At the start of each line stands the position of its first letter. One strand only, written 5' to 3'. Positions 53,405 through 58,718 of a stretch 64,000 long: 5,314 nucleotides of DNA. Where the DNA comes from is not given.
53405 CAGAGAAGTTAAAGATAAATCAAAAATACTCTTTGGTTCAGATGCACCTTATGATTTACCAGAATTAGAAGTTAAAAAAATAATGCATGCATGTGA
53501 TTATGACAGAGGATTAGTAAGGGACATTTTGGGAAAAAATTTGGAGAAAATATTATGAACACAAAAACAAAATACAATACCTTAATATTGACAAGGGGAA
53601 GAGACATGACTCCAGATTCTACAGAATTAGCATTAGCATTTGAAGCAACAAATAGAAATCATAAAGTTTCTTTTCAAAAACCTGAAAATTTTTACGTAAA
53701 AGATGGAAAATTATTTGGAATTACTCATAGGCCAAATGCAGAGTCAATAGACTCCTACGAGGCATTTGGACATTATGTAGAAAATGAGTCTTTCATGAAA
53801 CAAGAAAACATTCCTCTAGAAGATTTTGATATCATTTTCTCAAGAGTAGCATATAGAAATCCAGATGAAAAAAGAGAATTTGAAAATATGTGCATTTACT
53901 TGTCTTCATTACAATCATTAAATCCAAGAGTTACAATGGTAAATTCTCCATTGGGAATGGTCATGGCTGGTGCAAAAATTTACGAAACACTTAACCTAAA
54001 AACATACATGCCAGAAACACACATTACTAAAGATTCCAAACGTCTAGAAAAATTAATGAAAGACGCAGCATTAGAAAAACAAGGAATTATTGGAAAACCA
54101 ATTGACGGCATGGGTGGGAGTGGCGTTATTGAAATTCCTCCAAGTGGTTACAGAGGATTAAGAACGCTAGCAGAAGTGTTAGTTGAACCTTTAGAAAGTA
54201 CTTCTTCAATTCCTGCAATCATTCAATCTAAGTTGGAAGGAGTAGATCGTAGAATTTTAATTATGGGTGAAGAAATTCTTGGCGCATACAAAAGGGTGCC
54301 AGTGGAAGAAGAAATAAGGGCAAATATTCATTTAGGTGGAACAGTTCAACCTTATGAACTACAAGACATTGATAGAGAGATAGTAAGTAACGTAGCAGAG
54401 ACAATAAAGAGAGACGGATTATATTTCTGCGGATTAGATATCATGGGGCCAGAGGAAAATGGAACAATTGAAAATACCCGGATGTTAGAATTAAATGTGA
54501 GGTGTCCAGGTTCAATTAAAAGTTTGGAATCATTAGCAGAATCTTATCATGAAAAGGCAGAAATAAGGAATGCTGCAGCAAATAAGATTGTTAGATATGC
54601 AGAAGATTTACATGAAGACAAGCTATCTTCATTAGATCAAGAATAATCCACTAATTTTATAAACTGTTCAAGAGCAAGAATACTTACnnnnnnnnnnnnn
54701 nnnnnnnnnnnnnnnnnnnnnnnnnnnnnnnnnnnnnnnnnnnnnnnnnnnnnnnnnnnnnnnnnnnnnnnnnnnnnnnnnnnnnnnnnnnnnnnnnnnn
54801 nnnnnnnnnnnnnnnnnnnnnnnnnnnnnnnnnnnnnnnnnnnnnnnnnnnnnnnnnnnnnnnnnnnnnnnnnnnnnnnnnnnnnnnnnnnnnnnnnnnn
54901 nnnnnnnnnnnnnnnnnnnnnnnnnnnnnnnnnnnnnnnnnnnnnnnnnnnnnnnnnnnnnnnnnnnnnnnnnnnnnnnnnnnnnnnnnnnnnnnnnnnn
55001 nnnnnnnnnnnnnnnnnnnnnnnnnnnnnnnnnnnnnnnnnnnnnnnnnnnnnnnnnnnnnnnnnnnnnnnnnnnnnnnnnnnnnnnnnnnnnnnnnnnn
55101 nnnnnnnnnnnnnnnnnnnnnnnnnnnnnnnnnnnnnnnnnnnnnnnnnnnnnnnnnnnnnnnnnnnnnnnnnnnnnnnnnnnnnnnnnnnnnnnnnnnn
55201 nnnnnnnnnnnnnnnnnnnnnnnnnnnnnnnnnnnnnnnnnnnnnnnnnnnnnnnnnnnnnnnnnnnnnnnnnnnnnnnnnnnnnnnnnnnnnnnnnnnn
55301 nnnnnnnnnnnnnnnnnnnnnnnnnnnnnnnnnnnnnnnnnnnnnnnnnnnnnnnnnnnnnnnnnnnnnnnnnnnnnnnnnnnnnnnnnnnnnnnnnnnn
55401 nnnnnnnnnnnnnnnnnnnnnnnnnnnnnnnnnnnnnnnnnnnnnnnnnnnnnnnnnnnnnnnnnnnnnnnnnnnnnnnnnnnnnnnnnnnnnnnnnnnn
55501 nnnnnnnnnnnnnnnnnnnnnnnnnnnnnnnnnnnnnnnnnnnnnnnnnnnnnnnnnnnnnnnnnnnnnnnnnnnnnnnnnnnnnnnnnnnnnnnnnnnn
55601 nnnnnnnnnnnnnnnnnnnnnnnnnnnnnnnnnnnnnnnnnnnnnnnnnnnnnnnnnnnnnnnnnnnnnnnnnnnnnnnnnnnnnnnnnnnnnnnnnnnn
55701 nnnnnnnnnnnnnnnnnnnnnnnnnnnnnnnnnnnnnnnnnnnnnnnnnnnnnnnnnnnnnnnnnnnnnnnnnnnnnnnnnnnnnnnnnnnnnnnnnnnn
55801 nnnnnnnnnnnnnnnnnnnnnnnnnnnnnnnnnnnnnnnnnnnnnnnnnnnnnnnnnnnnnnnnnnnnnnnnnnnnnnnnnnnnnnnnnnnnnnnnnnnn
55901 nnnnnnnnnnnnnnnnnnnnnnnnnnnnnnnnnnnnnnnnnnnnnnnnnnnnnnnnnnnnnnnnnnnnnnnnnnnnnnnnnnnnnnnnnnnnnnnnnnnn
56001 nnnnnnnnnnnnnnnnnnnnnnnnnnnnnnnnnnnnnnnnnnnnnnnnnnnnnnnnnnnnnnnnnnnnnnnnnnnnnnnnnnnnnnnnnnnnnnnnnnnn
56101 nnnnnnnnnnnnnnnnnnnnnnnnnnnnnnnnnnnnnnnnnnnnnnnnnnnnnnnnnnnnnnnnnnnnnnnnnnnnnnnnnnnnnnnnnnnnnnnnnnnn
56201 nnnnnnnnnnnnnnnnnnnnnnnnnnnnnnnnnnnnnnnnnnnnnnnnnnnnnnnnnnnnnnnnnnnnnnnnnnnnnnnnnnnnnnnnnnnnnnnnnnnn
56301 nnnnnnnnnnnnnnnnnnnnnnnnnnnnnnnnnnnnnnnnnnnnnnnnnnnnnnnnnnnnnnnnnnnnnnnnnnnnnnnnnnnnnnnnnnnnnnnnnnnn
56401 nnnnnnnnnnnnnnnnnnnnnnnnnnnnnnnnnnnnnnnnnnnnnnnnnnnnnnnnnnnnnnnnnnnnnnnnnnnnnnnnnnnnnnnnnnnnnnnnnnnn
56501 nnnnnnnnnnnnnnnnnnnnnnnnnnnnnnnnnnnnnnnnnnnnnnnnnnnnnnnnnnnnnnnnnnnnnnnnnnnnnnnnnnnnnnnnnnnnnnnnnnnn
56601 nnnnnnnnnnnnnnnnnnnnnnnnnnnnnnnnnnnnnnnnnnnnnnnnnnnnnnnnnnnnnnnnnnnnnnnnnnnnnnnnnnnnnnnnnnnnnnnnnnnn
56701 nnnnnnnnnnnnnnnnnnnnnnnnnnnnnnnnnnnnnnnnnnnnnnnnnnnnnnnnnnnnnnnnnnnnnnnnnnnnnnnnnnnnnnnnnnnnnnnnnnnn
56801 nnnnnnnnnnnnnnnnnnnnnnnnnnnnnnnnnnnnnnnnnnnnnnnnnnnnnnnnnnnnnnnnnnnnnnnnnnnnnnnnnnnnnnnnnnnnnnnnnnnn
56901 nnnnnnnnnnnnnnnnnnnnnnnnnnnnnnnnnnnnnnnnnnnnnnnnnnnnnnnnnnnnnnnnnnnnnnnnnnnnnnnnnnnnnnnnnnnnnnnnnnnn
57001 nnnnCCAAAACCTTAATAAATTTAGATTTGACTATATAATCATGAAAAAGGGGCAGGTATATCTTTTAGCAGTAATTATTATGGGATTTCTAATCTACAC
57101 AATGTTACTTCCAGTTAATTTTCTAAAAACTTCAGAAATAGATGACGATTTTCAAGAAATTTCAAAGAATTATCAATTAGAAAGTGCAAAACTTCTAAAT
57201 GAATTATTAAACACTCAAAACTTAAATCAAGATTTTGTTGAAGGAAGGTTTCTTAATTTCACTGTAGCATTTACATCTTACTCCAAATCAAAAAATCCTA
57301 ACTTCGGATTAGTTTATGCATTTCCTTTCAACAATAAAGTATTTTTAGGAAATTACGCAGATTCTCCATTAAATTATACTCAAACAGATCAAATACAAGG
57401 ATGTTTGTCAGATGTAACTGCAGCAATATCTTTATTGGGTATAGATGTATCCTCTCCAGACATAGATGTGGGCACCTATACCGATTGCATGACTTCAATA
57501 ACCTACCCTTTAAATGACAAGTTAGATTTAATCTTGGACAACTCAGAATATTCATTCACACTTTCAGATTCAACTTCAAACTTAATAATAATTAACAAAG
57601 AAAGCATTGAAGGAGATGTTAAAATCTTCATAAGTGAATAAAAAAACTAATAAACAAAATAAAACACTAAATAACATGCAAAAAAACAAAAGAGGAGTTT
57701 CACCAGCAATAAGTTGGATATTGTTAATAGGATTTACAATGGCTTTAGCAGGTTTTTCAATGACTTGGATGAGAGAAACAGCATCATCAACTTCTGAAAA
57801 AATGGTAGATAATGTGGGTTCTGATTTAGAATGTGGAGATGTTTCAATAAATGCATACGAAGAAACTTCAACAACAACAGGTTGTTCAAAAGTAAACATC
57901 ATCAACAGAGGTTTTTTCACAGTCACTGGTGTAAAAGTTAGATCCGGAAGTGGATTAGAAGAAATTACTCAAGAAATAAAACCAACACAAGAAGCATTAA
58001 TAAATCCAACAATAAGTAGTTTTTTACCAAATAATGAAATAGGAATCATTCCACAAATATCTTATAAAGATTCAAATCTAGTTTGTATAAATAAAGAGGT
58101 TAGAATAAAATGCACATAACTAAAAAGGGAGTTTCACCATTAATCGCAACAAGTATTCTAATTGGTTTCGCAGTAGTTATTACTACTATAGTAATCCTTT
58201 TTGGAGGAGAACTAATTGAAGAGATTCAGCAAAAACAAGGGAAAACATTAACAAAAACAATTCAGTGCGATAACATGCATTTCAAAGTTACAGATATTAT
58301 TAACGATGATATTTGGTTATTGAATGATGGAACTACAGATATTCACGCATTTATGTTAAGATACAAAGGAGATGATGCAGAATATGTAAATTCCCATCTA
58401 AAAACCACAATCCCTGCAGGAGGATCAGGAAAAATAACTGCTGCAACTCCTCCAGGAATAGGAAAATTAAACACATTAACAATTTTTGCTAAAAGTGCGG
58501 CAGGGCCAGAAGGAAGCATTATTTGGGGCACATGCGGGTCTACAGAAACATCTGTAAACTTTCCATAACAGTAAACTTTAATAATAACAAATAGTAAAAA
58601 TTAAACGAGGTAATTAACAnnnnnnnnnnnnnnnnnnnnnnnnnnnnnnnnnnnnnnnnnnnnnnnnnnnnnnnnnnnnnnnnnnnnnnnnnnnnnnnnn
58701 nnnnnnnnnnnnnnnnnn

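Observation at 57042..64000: Complete Tad/Epd-like archaeal type IV pilus locus: five pilins, FlaI-type ATPase and two single-domain platform proteins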

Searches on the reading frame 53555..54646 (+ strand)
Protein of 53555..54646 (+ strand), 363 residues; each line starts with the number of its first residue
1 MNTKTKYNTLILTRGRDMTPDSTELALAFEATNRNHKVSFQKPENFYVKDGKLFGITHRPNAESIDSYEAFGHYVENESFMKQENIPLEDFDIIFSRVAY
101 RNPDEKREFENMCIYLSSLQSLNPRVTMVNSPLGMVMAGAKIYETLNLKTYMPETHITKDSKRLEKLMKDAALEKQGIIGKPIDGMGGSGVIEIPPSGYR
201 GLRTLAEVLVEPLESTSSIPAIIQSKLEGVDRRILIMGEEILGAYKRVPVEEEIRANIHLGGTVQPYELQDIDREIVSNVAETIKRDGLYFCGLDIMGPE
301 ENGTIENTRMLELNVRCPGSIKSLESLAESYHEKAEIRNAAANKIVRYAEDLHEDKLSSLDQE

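Call 31: search_protein_families(library=pfam, max_evalue=0.1, proteins=[window:53555-54646:+])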
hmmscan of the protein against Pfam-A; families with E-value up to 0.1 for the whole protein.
window:53555-54646:+ (363 aa): 5 families
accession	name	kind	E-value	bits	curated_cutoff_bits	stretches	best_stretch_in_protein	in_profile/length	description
PF02955.21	GSH-S_ATP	-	1.4e-30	106.5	23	1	145-327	5-173/175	Prokaryotic glutathione synthetase, ATP-grasp domain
PF08443.16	RimK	-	6.6e-11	42.6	21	1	152-302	18-157/188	RimK-like ATP-grasp domain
PF02951.20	GSH-S_N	-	5.9e-06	26.8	21.3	1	20-132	17-115/119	Prokaryotic glutathione synthetase, N-terminal domain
PF14398.11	ATPgrasp_YheCD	-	0.0018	18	26.8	1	145-196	22-69/255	YheC/D like ATP-grasp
PF02655.19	ATP-grasp_3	-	0.037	14.5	23.2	1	170-317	26-157/160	ATP-grasp domain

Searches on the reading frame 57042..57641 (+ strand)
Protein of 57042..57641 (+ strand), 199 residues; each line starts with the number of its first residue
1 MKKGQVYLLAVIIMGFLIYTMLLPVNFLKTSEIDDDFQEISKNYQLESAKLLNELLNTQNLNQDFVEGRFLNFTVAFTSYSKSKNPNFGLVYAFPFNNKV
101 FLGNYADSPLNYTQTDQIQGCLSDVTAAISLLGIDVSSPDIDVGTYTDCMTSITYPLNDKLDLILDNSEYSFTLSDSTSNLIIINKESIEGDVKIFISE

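Call 6: search_protein_families(library=pfam, max_evalue=1, proteins=[window:57042-57641:+])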
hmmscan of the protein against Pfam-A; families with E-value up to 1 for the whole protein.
window:57042-57641:+ (199 aa): 1 family
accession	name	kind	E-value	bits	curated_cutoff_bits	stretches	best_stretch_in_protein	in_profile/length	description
PF15200.11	KRTDAP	-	0.036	14.3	27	1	41-81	12-52/77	Keratinocyte differentiation-associated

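Call 7: search_protein_families(library=ncbifam, max_evalue=1, proteins=[window:57042-57641:+])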
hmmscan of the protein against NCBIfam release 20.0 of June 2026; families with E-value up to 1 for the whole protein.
window:57042-57641:+ (199 aa): 0 families

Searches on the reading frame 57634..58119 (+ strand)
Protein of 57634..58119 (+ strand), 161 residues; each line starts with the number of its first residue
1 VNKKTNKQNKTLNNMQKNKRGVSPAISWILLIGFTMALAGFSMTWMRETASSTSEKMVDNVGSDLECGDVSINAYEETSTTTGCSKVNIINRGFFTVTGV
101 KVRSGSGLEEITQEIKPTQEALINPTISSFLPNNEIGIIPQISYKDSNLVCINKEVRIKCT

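Call 6: search_protein_families(library=pfam, max_evalue=1, proteins=[window:57634-58119:+])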
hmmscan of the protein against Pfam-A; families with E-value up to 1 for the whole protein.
window:57634-58119:+ (161 aa): 0 families

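Call 7: search_protein_families(library=ncbifam, max_evalue=1, proteins=[window:57634-58119:+])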
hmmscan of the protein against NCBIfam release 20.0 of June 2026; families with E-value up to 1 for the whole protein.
window:57634-58119:+ (161 aa): 2 families
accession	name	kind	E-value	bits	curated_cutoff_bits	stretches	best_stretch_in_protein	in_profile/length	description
TIGR02537.2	arch_flag_Nterm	domain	0.0025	17.3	20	1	18-41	1-24/33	archaellin/type IV pilin N-terminal domain-containing protein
NF046073.1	UpsA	equivalog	0.015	15.4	130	1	19-120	1-97/136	pilin subunit UpsA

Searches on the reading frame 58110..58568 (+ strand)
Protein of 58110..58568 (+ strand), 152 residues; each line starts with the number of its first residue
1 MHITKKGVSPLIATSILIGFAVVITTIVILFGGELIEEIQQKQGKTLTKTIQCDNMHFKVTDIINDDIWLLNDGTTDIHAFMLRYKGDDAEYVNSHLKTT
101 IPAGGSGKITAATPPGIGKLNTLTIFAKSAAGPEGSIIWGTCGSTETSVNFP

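Call 6: search_protein_families(library=pfam, max_evalue=1, proteins=[window:58110-58568:+])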
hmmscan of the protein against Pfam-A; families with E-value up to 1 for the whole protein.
window:58110-58568:+ (152 aa): 0 families

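Call 7: search_protein_families(library=ncbifam, max_evalue=1, proteins=[window:58110-58568:+])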
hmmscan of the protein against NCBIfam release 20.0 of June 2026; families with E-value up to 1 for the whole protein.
window:58110-58568:+ (152 aa): 3 families
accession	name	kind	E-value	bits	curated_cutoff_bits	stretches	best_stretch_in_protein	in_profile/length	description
TIGR02537.2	arch_flag_Nterm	domain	0.00055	19.4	20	1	5-28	2-25/33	archaellin/type IV pilin N-terminal domain-containing protein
NF046073.1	UpsA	equivalog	0.034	14.3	130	1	5-105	1-96/136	pilin subunit UpsA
NF047504.1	LIC_10030_fam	equivalog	0.12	11.9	250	1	19-80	105-166/301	LIC_10030 family protein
